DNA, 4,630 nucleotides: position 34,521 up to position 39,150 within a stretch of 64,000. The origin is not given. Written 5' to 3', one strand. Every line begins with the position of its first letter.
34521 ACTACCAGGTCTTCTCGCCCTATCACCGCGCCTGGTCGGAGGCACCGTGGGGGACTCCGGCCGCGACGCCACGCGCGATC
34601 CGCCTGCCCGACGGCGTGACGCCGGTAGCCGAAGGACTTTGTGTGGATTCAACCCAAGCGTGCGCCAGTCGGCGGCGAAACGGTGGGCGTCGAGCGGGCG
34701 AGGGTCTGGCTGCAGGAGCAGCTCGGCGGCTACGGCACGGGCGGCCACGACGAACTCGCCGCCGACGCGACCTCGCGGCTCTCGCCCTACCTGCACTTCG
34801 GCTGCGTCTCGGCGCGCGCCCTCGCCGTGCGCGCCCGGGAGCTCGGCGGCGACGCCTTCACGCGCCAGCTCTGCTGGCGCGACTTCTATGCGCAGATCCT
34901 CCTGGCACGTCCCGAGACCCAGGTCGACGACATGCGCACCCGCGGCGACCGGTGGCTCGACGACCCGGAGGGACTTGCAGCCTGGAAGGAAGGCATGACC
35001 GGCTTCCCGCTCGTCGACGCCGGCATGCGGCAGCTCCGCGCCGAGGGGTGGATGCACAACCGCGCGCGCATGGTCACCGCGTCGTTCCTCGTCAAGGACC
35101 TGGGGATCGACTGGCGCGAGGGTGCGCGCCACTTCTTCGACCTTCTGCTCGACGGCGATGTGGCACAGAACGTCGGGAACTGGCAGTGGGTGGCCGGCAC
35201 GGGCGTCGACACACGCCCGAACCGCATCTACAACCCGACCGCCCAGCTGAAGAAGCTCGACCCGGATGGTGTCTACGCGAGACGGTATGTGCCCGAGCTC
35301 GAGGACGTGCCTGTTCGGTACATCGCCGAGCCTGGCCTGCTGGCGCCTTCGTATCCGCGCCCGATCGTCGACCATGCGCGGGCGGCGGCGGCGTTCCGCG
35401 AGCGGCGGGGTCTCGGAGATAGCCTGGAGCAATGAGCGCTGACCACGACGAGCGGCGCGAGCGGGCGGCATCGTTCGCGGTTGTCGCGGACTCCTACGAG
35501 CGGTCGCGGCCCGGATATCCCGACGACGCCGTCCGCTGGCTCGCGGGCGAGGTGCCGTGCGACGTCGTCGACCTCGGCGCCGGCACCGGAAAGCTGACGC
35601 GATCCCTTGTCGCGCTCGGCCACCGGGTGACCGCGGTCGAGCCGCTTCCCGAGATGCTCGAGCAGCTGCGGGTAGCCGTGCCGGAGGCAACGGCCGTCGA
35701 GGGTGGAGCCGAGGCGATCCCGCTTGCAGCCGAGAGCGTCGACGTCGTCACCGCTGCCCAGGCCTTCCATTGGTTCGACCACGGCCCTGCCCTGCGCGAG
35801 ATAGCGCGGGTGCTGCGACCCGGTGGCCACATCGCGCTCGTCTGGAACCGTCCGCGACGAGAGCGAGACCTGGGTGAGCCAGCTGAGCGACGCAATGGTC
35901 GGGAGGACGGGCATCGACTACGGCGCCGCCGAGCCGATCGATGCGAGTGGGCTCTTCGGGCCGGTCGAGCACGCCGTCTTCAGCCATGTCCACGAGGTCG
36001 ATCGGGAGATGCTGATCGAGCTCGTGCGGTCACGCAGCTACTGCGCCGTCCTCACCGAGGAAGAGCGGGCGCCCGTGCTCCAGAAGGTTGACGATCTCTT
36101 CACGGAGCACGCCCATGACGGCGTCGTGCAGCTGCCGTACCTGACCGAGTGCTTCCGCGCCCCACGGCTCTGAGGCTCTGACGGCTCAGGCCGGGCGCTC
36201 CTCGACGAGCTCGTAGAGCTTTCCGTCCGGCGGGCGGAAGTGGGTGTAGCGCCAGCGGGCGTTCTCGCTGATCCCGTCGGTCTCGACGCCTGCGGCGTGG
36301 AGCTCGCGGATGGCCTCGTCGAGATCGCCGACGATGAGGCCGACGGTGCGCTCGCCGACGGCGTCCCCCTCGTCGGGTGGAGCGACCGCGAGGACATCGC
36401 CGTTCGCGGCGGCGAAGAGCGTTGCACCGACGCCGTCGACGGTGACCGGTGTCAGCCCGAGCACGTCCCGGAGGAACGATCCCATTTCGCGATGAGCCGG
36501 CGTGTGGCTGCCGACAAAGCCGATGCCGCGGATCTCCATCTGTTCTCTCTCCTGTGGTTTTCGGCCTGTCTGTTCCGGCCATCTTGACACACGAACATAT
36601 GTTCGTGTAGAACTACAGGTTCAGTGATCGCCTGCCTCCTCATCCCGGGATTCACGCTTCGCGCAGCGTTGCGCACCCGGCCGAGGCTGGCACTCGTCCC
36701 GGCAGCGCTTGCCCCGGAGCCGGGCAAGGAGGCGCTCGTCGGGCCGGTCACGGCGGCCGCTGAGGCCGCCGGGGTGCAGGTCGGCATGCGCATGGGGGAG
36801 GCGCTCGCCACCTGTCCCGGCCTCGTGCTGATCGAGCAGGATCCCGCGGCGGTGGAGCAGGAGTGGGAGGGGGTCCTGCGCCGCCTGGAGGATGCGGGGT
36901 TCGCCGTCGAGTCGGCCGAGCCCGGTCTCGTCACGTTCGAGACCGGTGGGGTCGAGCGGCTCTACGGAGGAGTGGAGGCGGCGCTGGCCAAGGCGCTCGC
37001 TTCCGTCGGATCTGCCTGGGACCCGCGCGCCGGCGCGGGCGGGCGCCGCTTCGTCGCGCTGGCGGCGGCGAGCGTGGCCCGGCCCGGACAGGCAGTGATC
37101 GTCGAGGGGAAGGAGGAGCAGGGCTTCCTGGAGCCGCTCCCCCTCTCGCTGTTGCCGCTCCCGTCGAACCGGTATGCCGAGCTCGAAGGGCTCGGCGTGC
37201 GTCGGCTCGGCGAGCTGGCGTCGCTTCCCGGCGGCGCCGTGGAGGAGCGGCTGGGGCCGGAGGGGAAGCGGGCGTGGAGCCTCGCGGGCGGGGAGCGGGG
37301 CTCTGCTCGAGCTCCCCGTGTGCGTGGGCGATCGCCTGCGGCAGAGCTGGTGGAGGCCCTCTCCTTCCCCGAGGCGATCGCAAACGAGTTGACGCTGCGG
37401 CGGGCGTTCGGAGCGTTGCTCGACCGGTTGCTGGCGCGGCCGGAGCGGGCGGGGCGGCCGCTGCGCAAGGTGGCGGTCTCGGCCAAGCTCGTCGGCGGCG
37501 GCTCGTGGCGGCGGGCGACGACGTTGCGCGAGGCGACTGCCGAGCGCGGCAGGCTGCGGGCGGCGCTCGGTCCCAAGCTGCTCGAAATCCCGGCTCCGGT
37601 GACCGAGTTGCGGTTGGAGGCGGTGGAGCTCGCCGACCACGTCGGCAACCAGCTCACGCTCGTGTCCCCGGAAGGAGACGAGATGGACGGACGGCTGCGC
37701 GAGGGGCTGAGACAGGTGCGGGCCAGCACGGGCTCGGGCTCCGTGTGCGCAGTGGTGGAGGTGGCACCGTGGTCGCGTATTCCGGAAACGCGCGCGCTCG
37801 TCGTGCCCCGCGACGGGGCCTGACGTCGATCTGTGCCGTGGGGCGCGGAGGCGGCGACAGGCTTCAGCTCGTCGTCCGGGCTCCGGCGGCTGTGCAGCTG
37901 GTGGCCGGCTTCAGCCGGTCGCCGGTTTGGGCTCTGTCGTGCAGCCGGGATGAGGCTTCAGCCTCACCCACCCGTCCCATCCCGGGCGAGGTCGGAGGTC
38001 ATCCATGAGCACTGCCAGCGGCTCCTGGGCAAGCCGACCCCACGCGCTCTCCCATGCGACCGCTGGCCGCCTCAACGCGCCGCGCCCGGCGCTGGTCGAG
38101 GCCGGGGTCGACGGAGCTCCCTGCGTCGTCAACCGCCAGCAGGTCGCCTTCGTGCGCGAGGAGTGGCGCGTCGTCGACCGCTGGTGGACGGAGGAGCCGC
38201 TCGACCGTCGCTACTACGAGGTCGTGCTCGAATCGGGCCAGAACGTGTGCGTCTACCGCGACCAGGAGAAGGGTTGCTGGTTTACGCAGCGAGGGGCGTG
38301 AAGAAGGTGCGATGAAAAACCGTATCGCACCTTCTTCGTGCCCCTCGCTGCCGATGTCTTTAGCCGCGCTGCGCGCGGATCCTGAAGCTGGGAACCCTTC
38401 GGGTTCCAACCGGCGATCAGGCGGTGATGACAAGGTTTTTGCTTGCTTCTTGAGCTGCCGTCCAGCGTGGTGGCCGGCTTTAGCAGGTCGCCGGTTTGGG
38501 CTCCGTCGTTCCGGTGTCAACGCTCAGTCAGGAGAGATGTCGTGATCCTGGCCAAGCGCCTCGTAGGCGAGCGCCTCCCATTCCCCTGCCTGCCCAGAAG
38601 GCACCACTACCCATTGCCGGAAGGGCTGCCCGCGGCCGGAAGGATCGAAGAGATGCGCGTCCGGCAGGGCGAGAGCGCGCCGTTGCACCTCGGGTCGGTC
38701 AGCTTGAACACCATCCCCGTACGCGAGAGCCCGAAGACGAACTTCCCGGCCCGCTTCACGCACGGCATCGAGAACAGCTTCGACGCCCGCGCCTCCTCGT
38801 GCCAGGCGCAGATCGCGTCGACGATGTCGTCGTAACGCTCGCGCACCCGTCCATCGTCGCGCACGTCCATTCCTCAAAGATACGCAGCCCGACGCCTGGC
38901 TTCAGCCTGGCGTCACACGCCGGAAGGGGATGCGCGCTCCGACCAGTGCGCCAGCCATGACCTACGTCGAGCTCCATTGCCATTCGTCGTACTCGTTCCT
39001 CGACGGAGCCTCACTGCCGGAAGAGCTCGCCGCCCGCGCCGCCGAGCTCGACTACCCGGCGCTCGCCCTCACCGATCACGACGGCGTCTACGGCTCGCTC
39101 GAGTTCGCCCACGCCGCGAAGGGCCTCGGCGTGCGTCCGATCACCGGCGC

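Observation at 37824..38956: Repeat-rich 1.1 kb insertion inside the LexA-controlled imuB-dnaE2 mutasome cassette: separate ImuB C-terminal-domain ORF plus an antisense TfoX_N gene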

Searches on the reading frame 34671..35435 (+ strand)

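Call 76: search_protein_families(library=pfam, proteins=[window:34671-35435:+], max_evalue=0.001)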
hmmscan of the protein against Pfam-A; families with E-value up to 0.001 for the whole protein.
window:34671-35435:+ (254 aa): 1 family
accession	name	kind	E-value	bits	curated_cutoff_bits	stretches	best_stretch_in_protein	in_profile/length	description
PF03441.19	FAD_binding_7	-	2.1e-70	236.7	27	1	63-245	1-200/203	FAD binding domain of DNA photolyase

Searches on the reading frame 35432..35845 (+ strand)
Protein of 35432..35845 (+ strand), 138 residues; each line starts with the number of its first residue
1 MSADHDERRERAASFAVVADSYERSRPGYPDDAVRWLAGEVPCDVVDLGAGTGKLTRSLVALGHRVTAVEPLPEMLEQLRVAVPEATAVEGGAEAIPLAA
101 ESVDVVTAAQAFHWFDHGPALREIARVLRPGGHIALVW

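Call 76: search_protein_families(library=pfam, proteins=[window:35432-35845:+], max_evalue=0.001)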
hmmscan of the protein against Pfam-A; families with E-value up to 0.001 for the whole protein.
window:35432-35845:+ (138 aa): 7 families
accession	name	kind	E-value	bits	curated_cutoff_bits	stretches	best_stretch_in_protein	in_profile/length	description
PF08241.18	Methyltransf_11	-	5.3e-23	81.9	21.2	1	46-135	1-94/95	Methyltransferase domain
PF13649.12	Methyltransf_25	-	4.5e-19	69.4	27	1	45-132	1-97/97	Methyltransferase domain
PF08242.18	Methyltransf_12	-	5.3e-12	46.8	30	1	46-134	1-98/98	Methyltransferase domain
PF13489.12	Methyltransf_23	-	1.6e-10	41.4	27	1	24-136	3-116/164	Methyltransferase domain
PF13847.12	Methyltransf_31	-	8.4e-08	32.5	27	1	43-135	5-108/145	Methyltransferase domain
PF01209.24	Ubie_methyltran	-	9.6e-06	25.5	20.1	1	39-135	45-150/233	ubiE/COQ5 methyltransferase family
PF05148.21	Methyltransf_8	-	0.00056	20.3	27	1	45-135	76-155/219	Hypothetical methyltransferase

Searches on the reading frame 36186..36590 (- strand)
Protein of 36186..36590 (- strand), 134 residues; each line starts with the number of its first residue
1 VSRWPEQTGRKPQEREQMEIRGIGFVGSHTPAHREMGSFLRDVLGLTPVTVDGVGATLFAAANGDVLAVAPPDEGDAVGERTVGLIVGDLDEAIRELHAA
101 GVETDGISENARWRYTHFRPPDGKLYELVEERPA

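Call 76: search_protein_families(library=pfam, proteins=[window:36186-36590:-], max_evalue=0.001)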
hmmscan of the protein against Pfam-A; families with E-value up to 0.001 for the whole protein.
window:36186-36590:- (134 aa): 0 families

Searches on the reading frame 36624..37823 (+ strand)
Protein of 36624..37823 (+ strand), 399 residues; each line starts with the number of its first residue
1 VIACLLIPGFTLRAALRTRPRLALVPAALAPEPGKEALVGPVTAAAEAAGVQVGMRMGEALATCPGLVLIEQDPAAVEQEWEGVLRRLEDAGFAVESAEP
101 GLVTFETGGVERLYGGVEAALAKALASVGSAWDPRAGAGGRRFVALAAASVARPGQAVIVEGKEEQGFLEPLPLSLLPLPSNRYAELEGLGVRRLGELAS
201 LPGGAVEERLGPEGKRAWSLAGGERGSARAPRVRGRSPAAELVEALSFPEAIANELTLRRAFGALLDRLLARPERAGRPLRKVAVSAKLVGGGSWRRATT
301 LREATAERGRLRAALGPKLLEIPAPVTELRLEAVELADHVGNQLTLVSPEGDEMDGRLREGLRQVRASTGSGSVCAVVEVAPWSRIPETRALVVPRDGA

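Call 5: search_protein_families(library=pfam, proteins=[window:36624-37823:+], max_evalue=0.1)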
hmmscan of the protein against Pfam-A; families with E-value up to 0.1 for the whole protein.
window:36624-37823:+ (399 aa): 3 families
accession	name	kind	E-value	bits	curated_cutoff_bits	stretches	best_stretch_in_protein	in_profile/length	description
PF00817.25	IMS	-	1.5e-09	38.3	23.2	1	10-125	6-120/148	impB/mucB/samB family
PF11799.13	IMS_C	-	0.0011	19.8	20.7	1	247-346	9-109/109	impB/mucB/samB family C-terminal domain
PF08827.16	DUF1805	-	0.025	15.3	29.5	1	39-62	39-62/64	Domain of unknown function (DUF1805)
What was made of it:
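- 36624..37823 (+): Inactive Y-family polymerase homologue (iPolY, the 'ImuB N-terminal part'), 399 aa. It carries a candidate beta-clamp motif QLTLV (residues 343-347), a RecA-NT-like motif (about residues 353-378) and a conserved C-terminal tail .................. Pfam IMS E 1.5e-9 (call 5).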

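Call 16: search_dna_similar(query=window:36624-37823:+, collection=plasmids, mode=protein, max_evalue=0.00001, max_rows=30, rows=spread)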
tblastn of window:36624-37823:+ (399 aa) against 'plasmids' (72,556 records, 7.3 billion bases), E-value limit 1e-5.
No match.

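Call 17: search_protein_families(library=ncbifam, proteins=[window:36624-37823:+], max_evalue=0.1)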
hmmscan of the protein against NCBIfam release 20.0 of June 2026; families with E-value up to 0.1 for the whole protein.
window:36624-37823:+ (399 aa): 6 families
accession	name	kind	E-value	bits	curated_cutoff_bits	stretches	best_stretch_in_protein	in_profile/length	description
NF003015.0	PRK03858.1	subfamily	5.4e-16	58.6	367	1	45-379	47-385/399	DNA polymerase IV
NF002882.0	PRK03348.1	equivalog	6.6e-13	48.2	389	1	136-338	144-343/461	DNA polymerase IV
NF002751.0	PRK02794.1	equivalog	1.1e-11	44.3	371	1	34-341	70-376/425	DNA polymerase IV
NF002677.0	PRK02406.1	equivalog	2.4e-07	30.2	256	1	136-286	144-293/357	DNA polymerase IV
NF002883.0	PRK03352.1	equivalog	2.1e-06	27.2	330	1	33-313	40-317/347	DNA polymerase IV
NF002848.0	PRK03103.1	subfamily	0.00011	20.8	381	1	42-227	47-238/410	DNA polymerase IV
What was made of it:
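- Tried and rejected: Pfam and NCBIfam on the 98-aa protein: no hit (calls 5, 17).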

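Call 49: search_solved_structures(query=window:36624-37823:+, max_evalue=0.001, show_alignments=2)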
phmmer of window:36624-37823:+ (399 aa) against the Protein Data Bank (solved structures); distinct sequences matched with E-value up to 0.001: 6.
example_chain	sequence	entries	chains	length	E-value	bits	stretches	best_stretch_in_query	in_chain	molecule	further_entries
4irc_F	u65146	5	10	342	3.9e-08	36.3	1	13-234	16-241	DNA polymerase IV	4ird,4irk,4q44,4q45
4ir1_F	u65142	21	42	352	1.9e-07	34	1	13-234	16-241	DNA polymerase IV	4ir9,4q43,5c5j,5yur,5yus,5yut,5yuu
4r8u_A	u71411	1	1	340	2.4e-07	33.7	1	13-234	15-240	DNA polymerase IV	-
4r8u_B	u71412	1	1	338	2.5e-07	33.6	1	13-234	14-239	DNA polymerase IV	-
6juq_A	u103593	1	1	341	3.2e-07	33.3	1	10-234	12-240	DNA polymerase IV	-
6jup_F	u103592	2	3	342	3.3e-07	33.3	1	10-234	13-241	DNA polymerase IV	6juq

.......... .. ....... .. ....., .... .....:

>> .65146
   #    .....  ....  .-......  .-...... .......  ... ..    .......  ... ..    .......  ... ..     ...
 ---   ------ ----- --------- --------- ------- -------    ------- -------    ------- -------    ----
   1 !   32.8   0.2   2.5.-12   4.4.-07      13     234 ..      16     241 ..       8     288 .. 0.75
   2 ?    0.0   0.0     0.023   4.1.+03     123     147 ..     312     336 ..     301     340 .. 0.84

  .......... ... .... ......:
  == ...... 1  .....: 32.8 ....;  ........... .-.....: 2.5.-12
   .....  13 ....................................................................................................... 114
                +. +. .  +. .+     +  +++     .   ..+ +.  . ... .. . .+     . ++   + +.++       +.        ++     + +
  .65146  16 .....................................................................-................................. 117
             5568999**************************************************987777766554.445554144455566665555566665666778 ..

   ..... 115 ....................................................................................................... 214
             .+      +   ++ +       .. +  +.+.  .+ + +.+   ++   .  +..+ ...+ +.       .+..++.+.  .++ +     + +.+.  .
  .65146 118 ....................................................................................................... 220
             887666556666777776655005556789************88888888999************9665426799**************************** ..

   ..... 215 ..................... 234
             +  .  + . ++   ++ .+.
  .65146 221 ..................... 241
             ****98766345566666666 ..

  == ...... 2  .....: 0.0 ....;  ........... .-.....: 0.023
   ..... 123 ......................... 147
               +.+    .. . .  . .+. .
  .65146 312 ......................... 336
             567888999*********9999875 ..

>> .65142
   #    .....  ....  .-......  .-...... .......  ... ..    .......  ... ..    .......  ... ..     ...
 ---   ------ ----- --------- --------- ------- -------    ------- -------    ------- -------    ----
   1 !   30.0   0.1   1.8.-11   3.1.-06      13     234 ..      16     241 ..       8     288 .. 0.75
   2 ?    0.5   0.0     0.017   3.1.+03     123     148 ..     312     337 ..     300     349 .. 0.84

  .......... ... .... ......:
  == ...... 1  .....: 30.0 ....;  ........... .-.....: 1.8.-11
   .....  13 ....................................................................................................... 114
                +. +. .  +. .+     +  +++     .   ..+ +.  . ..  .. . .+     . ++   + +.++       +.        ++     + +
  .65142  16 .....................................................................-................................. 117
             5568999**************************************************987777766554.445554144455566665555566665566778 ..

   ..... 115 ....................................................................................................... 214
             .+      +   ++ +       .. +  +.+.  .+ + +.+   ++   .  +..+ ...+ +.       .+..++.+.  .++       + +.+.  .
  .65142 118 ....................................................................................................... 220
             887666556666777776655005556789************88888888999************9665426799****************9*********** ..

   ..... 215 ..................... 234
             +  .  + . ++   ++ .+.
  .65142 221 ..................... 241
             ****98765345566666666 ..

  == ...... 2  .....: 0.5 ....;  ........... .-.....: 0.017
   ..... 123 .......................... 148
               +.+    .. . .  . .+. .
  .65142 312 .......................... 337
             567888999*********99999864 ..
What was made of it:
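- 36624..37823 (+): In the alignment to E. coli Pol IV, D103/E104 are replaced by G/L, and D8 aligns with L5 by extension of the register (call 49).
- On iPolY-ImuB-C-DnaE2 (split ImuB / DnaE2X) module: In the alignment to E. coli Pol IV, D103/E104 correspond to G/L. D8 corresponds to L5 by extension of the register (call 49).
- iPolY: the catalytic carboxylates are replaced (call 49).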

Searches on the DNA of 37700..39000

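Call 54: search_rna_families(source=window, start=37700, end=39000, threshold=evalue, max_evalue=1)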
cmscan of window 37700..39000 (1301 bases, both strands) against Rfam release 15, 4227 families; matches with E-value up to 1: 9.
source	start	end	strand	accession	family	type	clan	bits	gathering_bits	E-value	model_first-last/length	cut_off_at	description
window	38287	38350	+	RF04159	MIR1437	Gene; miRNA;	-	38.2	168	0.00014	1-192/192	no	MIR1437 microRNA precursor family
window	38285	38352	+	RF00796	mir-48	Gene; miRNA;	-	29.7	69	0.00075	1-76/76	no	mir-48 microRNA precursor family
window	38285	38353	+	RF03300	mir-3617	Gene; miRNA;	-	29.3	107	0.0017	1-79/79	no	mir-3617 microRNA precursor family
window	38285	38354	+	RF03552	mir-43_2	Gene; miRNA;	-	25.8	90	0.0035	1-78/78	no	mir-43_2 microRNA precursor family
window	38284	38354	-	RF03792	MIR6462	Gene; miRNA;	-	24.1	96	0.16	1-119/119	no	MIR6462 microRNA precursor family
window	38285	38352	-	RF00796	mir-48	Gene; miRNA;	-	23.8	69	0.034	1-76/76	no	mir-48 microRNA precursor family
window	38278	38355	-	RF00766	mir-335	Gene; miRNA;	-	21.5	64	0.078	1-92/92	no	mir-335 microRNA precursor family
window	38283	38352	-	RF03552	mir-43_2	Gene; miRNA;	-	21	90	0.098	1-78/78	no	mir-43_2 microRNA precursor family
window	37946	37972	+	RF01309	sR60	Gene; snRNA; snoRNA; CD-box;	CL00132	16.3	50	0.93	1-55/55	no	Small nucleolar RNA sR60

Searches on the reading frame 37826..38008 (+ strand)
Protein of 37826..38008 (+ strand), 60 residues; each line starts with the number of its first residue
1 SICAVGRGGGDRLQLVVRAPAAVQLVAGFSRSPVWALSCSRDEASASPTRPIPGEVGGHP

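Call 5: search_protein_families(library=pfam, proteins=[window:37826-38008:+], max_evalue=0.1)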
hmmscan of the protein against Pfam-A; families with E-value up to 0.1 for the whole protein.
window:37826-38008:+ (60 aa): 0 families
